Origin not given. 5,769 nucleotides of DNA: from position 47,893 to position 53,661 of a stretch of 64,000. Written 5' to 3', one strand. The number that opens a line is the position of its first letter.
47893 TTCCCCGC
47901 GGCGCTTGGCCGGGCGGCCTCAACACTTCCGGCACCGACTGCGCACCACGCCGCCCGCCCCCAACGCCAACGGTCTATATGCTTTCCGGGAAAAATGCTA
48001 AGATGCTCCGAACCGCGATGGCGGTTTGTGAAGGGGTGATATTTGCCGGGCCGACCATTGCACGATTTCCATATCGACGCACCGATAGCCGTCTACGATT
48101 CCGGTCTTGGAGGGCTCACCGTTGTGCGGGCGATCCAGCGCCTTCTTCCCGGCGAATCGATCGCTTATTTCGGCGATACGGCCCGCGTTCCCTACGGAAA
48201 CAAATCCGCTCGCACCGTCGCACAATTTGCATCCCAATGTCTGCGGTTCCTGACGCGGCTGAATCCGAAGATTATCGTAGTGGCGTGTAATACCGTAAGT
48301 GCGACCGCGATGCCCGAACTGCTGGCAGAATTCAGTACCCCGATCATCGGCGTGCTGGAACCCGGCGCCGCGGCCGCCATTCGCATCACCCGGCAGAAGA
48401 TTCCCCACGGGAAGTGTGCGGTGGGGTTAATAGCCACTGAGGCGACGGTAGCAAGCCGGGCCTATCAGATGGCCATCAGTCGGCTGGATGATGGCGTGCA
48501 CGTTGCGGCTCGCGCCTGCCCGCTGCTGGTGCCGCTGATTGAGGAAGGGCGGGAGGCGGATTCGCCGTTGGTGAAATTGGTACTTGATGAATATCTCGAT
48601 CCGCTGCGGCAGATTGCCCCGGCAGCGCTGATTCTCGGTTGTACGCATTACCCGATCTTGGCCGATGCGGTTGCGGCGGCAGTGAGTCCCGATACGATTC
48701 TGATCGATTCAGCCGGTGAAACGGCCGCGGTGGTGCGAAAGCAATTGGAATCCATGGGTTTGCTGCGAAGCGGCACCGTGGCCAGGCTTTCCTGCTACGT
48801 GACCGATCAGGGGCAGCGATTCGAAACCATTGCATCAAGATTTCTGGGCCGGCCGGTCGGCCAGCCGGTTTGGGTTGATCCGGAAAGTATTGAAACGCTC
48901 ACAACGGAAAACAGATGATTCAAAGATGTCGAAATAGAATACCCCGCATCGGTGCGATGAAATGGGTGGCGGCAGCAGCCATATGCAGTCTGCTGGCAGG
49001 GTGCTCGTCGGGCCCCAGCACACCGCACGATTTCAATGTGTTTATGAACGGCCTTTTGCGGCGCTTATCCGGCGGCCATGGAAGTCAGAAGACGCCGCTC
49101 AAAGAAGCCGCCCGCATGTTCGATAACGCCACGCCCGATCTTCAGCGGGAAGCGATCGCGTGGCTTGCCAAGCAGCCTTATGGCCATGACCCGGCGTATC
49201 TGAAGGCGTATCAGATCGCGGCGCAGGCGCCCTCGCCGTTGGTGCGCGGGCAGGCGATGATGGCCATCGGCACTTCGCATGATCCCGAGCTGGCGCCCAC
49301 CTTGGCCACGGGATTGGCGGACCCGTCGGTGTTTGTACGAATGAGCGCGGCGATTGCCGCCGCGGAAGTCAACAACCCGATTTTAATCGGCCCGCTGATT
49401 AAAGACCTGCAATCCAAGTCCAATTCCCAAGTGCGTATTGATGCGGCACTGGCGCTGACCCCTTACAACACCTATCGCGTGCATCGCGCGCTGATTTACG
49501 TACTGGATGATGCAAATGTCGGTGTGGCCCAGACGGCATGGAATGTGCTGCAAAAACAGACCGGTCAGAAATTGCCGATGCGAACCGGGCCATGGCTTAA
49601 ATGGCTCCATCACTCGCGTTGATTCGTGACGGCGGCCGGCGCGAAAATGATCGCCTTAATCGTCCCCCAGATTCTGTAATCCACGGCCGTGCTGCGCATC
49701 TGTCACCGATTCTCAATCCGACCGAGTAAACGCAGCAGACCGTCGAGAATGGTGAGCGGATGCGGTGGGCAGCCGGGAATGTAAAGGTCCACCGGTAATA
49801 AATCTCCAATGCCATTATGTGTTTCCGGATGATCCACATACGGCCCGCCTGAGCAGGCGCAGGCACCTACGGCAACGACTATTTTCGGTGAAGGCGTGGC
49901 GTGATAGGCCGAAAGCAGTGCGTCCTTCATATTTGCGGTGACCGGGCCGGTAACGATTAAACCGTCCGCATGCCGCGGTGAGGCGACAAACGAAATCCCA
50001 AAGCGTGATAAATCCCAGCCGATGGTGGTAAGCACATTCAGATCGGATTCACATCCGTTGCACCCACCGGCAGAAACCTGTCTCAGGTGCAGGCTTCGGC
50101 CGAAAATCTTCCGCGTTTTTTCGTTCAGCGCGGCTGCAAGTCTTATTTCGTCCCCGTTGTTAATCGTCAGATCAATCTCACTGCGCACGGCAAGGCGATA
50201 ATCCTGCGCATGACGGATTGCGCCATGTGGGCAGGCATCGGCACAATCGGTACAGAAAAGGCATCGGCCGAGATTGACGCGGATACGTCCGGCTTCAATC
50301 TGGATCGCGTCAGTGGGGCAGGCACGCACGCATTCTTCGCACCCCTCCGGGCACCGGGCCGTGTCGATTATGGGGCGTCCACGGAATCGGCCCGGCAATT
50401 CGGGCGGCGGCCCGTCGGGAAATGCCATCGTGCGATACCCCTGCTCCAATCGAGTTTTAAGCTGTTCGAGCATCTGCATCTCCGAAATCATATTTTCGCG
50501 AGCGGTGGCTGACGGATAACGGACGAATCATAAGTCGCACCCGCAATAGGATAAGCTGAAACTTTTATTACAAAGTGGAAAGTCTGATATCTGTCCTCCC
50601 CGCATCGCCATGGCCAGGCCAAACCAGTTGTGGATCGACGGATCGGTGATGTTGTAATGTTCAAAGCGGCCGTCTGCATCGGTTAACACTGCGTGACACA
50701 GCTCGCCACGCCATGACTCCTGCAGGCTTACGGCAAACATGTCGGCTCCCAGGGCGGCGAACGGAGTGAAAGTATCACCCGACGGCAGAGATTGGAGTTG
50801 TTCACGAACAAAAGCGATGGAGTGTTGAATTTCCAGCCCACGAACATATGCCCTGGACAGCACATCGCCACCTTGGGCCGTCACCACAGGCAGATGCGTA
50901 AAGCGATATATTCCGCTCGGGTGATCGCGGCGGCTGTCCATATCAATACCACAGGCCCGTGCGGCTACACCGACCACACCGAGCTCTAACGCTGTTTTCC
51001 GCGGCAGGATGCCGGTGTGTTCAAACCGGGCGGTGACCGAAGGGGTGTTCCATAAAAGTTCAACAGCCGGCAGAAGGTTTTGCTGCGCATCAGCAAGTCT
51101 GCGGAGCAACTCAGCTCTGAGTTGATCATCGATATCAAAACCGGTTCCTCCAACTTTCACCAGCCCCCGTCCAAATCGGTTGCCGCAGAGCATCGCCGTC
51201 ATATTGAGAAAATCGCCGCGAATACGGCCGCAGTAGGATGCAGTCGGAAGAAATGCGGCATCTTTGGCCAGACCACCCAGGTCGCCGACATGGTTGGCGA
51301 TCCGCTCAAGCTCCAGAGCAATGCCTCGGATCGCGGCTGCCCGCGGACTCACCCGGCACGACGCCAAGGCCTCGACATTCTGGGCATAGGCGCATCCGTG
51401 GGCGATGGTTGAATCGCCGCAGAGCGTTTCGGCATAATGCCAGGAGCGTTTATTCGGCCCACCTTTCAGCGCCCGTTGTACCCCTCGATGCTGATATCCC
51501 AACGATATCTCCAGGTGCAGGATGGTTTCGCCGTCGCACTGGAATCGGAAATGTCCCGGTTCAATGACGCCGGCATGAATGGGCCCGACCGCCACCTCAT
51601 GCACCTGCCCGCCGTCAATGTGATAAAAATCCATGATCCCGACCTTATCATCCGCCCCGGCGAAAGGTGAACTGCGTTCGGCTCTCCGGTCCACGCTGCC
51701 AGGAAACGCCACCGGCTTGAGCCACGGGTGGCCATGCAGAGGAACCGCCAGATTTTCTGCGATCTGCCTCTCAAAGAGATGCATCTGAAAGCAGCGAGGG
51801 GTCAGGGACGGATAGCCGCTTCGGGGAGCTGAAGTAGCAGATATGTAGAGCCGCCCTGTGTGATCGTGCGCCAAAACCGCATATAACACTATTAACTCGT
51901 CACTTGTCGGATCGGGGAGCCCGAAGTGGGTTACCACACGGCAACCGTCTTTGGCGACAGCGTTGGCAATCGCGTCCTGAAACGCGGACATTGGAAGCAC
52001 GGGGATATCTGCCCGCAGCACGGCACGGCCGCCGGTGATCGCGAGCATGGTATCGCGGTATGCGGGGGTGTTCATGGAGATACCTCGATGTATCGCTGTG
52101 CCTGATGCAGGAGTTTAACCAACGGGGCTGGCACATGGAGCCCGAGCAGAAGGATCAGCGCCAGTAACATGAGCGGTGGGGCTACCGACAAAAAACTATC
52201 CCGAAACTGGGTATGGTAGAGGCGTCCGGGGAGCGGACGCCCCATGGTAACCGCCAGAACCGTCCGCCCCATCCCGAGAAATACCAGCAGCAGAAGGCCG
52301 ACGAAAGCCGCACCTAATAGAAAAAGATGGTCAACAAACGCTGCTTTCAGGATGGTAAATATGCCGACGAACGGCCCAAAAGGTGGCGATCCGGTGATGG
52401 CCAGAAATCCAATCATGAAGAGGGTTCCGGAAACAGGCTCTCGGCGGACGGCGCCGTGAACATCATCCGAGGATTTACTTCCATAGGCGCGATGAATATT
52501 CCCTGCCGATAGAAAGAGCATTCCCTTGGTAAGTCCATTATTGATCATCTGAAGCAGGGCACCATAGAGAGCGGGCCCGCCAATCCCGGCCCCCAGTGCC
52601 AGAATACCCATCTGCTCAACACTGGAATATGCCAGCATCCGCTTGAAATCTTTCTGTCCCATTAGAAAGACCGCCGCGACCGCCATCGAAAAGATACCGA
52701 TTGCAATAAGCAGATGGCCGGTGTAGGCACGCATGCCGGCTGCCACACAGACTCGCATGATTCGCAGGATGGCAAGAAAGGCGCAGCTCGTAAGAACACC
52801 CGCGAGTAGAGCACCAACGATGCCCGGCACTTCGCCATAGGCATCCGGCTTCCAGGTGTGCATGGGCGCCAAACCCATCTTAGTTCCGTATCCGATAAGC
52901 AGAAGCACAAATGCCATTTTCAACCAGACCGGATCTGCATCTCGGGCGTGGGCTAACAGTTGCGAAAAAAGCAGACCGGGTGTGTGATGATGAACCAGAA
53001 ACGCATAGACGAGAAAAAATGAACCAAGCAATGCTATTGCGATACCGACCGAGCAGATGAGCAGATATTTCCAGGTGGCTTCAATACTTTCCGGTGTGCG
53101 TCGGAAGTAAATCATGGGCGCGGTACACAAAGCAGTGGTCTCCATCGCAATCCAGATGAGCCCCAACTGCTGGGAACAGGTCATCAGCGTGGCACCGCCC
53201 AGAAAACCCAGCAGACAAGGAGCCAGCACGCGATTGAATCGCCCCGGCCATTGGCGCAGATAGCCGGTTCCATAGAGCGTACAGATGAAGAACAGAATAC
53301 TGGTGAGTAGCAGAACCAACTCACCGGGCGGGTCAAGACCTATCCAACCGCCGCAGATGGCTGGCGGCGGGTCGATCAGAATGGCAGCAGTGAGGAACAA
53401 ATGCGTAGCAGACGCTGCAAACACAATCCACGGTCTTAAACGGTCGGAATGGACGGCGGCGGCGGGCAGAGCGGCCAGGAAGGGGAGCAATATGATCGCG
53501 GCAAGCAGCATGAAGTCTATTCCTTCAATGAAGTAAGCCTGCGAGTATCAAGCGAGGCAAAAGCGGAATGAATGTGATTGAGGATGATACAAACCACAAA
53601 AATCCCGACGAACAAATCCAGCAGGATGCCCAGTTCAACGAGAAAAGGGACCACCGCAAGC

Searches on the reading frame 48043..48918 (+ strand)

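Call 37: search_protein_families(library=pfam, proteins=[window:48043-48918:+], max_evalue=0.00001)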
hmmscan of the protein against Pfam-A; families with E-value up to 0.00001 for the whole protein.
window:48043-48918:+ (291 aa): 1 family
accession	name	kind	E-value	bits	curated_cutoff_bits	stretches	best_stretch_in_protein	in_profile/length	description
PF01177.27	Asp_Glu_race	-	8.5e-19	68.6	31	1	27-225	16-205/211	Asp/Glu/Hydantoin racemase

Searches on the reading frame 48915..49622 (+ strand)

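Call 37: search_protein_families(library=pfam, proteins=[window:48915-49622:+], max_evalue=0.00001)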
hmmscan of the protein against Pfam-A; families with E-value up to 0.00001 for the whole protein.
window:48915-49622:+ (235 aa): 1 family
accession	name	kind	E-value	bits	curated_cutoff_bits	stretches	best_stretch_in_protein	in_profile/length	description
PF13646.12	HEAT_2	-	1.1e-13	51.7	27.7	1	100-181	6-87/88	HEAT repeats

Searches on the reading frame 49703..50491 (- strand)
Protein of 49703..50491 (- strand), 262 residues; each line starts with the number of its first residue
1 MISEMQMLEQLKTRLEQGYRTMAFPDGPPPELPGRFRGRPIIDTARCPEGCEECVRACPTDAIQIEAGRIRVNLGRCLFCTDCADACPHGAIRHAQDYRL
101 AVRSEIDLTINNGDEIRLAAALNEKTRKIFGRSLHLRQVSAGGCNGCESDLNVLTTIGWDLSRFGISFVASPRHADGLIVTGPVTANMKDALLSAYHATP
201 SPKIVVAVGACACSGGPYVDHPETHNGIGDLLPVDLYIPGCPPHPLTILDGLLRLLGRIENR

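Call 3: search_protein_families(library=pfam, proteins=[window:49703-50491:-])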
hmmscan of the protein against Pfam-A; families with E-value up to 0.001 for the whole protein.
window:49703-50491:- (262 aa): 10 families
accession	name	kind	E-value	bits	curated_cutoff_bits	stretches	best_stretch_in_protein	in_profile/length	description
PF01058.29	Oxidored_q6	-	1.1e-28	100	27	1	144-254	1-127/128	NADH ubiquinone oxidoreductase, 20 Kd subunit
PF13484.11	Fer4_16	-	5.8e-09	37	30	1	76-127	1-51/66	4Fe-4S double cluster binding domain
PF00037.32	Fer4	-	2.4e-08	33.9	21.1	1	71-93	2-24/24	4Fe-4S binding domain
PF12838.12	Fer4_7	-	8.6e-08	33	27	1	50-91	4-52/52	4Fe-4S dicluster domain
PF13237.11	Fer4_10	-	9.1e-08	32.4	25.5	1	40-88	2-53/53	4Fe-4S dicluster domain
PF12837.12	Fer4_6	-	2.4e-07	30.8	25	2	40-63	2-24/24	4Fe-4S binding domain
PF13187.11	Fer4_9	-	2.5e-07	31.1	27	1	47-92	2-52/52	4Fe-4S dicluster domain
PF25160.1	LdpA_Fe-S-bd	-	6.5e-05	23.1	27.6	1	47-95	1-46/49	LdpA Fe-S cluster-binding domain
PF14697.11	Fer4_21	-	0.0001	22.8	35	1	42-92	3-57/59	4Fe-4S dicluster domain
PF12797.12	Fer4_2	-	0.00055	20.2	24.5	0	39-60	2-22/22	4Fe-4S binding domain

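Call 9: search_protein_families(library=ncbifam, proteins=[window:49703-50491:-])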
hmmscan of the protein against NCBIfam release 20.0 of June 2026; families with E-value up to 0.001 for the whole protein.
window:49703-50491:- (262 aa): 74 families (the best 25 are shown)
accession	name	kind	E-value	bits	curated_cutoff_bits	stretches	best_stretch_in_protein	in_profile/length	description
NF005012.1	PRK06411.1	subfamily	1.1e-32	112.9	116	1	143-261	42-160/166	NADH-quinone oxidoreductase subunit NuoB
TIGR01957.1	nuoB_fam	subfamily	2.6e-30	105.2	142.7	1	143-261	25-144/145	NADH-quinone oxidoreductase subunit B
NF011394.0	PRK14819.1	equivalog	1.4e-27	96.9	312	1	144-260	40-157/264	NADH-quinone oxidoreductase subunit B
NF011391.0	PRK14816.1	equivalog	1.8e-26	92.9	283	1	130-258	48-176/196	NADH-quinone oxidoreductase subunit B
NF011390.0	PRK14815.1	equivalog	4.2e-26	91.3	281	1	144-260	42-158/183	NADH dehydrogenase subunit B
NF011388.0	PRK14813.1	equivalog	2.1e-24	86.4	294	1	146-255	39-149/189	NADH dehydrogenase subunit B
NF011395.0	PRK14820.1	equivalog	1.2e-23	83.8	263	1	143-256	43-154/180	NADH-quinone oxidoreductase subunit B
NF011392.0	PRK14817.1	equivalog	3.9e-23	82.1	271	1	147-261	48-162/182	NADH-quinone oxidoreductase subunit B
NF009808.0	PRK13292.1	equivalog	8.5e-23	80.1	1156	1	152-260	42-150/791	NADH-quinone oxidoreductase subunit B/C/D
NF011389.0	PRK14814.1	equivalog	4.2e-22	78.8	285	1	141-259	41-157/186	NADH dehydrogenase subunit B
NF011393.0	PRK14818.1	equivalog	1.3e-21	76.9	255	1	146-259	42-155/173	NADH dehydrogenase subunit B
NF009053.0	PRK12387.1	subfamily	2.3e-20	73.1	204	1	7-111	1-109/180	formate hydrogenlyase complex iron-sulfur subunit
NF006221.0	PRK08348.1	subfamily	1.1e-18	67.2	124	1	13-107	12-107/136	NADH-plastoquinone oxidoreductase subunit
NF006076.0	PRK08222.1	equivalog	1.1e-15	57.9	270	1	7-110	1-108/181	hydrogenase 4 subunit H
TIGR01971.1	NuoI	subfamily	1.4e-14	53.7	113.05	1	20-111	14-117/121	NADH-quinone oxidoreductase, chain I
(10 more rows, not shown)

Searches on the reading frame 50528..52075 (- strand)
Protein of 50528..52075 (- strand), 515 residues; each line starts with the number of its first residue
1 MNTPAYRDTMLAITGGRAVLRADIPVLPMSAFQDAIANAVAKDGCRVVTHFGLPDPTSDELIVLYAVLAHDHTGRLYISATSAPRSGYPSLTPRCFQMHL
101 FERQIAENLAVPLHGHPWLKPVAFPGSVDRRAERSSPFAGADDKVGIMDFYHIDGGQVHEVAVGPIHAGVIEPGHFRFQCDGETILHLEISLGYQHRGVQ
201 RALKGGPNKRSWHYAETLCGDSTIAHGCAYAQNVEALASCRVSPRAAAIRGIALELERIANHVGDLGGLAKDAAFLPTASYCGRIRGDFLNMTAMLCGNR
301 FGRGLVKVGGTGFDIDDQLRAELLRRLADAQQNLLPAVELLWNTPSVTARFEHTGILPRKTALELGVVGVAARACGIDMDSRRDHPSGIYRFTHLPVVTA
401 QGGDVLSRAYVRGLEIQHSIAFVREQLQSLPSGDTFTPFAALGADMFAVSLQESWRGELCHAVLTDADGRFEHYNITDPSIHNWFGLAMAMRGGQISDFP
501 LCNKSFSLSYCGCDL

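Call 3: search_protein_families(library=pfam, proteins=[window:50528-52075:-])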
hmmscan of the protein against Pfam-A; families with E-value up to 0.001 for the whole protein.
window:50528-52075:- (515 aa): 2 families
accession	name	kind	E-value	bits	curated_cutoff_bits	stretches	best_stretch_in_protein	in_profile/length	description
PF00346.24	Complex1_49kDa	-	2.4e-31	109.3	24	1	279-436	8-165/271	Respiratory-chain NADH dehydrogenase, 49 Kd subunit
PF00374.24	NiFeSe_Hases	-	0.00051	19.6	25.8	0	197-263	1-67/508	Nickel-dependent hydrogenase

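Call 9: search_protein_families(library=ncbifam, proteins=[window:50528-52075:-])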
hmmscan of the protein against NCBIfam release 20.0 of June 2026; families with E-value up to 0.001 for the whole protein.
window:50528-52075:- (515 aa): 9 families
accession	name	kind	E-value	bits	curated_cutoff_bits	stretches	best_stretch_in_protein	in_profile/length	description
NF004739.1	PRK06075.1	equivalog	7.8e-48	163.1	360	1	160-436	2-278/384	NADH-quinone oxidoreductase subunit D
NF009808.0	PRK13292.1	equivalog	7.6e-39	133.2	1156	1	60-435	295-684/791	NADH-quinone oxidoreductase subunit B/C/D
TIGR01962.1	NuoD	equivalog_domain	1.9e-38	132.3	459.35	1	162-437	6-281/386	NADH dehydrogenase (quinone) subunit D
NF040602.1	F420_dehyd_FpoD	exception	8e-35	120.6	600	1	161-478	10-323/372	F420H2 dehydrogenase subunit FpoD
NF008974.0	PRK12322.1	equivalog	1.3e-34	119.8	522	1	161-499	9-350/366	NADH-quinone oxidoreductase subunit D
NF008728.0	PRK11742.1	equivalog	1e-25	90.2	840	1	163-434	219-490/598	NADH-quinone oxidoreductase subunit C/D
NF005649.0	PRK07415.1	equivalog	1.5e-21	76.9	583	1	162-435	14-288/394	NAD(P)H-quinone oxidoreductase subunit H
TIGR03295.1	frhA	equivalog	0.00059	18.9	392.5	0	197-340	41-191/412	coenzyme F420 hydrogenase subunit alpha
NF007550.0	PRK10170.1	equivalog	0.00081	17.9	1101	0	174-263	29-120/597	Ni/Fe-hydrogenase large subunit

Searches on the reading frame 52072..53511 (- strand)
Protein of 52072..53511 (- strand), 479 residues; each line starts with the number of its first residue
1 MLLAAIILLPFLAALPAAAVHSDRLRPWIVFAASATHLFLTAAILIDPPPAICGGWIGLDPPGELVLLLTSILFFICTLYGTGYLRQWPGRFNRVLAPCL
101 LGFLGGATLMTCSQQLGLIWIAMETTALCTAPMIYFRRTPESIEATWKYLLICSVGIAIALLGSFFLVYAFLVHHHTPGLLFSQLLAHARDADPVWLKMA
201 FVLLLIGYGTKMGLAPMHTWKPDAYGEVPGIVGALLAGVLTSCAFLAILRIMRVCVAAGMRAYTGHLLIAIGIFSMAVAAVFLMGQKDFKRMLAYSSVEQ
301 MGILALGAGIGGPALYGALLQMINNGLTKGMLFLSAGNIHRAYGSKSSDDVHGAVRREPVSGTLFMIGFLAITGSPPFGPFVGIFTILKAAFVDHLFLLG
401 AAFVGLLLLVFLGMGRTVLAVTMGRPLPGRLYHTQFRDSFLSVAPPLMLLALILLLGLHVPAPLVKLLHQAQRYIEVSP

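Call 3: search_protein_families(library=pfam, proteins=[window:52072-53511:-])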
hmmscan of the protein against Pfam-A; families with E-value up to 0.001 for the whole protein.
window:52072-53511:- (479 aa): 1 family
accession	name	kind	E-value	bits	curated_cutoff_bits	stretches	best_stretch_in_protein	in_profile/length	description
PF00361.26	Proton_antipo_M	-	1.3e-44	153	21.5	1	113-404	1-288/294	NADH:quinone oxidoreductase/Mrp antiporter, TM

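Call 9: search_protein_families(library=ncbifam, proteins=[window:52072-53511:-])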
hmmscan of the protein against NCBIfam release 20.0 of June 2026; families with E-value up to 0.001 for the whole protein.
window:52072-53511:- (479 aa): 73 families (the best 25 are shown)
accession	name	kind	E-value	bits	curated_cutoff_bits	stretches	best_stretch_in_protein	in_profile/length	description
NF005044.0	PRK06458.1-4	equivalog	2e-90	304.1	610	1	52-472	65-491/531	hydrogenase 4 subunit F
NF005045.0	PRK06458.1-5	equivalog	4.8e-79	266.6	543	1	7-475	8-482/484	hydrogenase 4 subunit F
NF005043.0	PRK06458.1-3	equivalog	1.6e-77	261.6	533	1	3-471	9-478/483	hydrogenase 4 subunit F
NF005041.0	PRK06458.1-1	equivalog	2e-71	241.6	951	1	53-472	66-491/526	hydrogenase 4 subunit F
NF006427.0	PRK08676.1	equivalog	9.9e-65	219.3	511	1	36-471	36-479/486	hydrogenase membrane subunit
NF005042.0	PRK06458.1-2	equivalog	6.9e-56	190.2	437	1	65-418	62-398/439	hydrogenase 4 subunit F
NF005086.0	PRK06521.1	equivalog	3.9e-48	164.4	667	1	57-394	76-417/669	hydrogenase 4 subunit B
NF006241.0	PRK08377.1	equivalog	8e-44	150.5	645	1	61-473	78-475/494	NADH dehydrogenase subunit N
TIGR01972.1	NDH_I_M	subfamily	2.7e-43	148.4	263.8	1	59-472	76-479/486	NADH-quinone oxidoreductase subunit M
NF006240.0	PRK08376.1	subfamily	1.3e-39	136.5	662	1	60-461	89-493/521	putative monovalent cation/H+ antiporter subunit D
TIGR01770.1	NDH_I_N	subfamily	2.4e-37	129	332.6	1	65-404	78-414/472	NADH-quinone oxidoreductase subunit NuoN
NF005140.0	PRK06589.1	equivalog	1e-34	120.2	470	1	58-404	80-419/489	putative monovalent cation/H+ antiporter subunit D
NF006419.0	PRK08668.1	equivalog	9.4e-34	117.1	617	1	111-477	116-483/613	NADH dehydrogenase subunit M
NF004920.0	PRK06277.1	equivalog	2.1e-33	115.8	578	1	104-462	108-462/478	energy conserving hydrogenase EhbF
NF009306.0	PRK12663.1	equivalog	5.3e-33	114.5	542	1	63-473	79-479/498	Na+/H+ antiporter subunit D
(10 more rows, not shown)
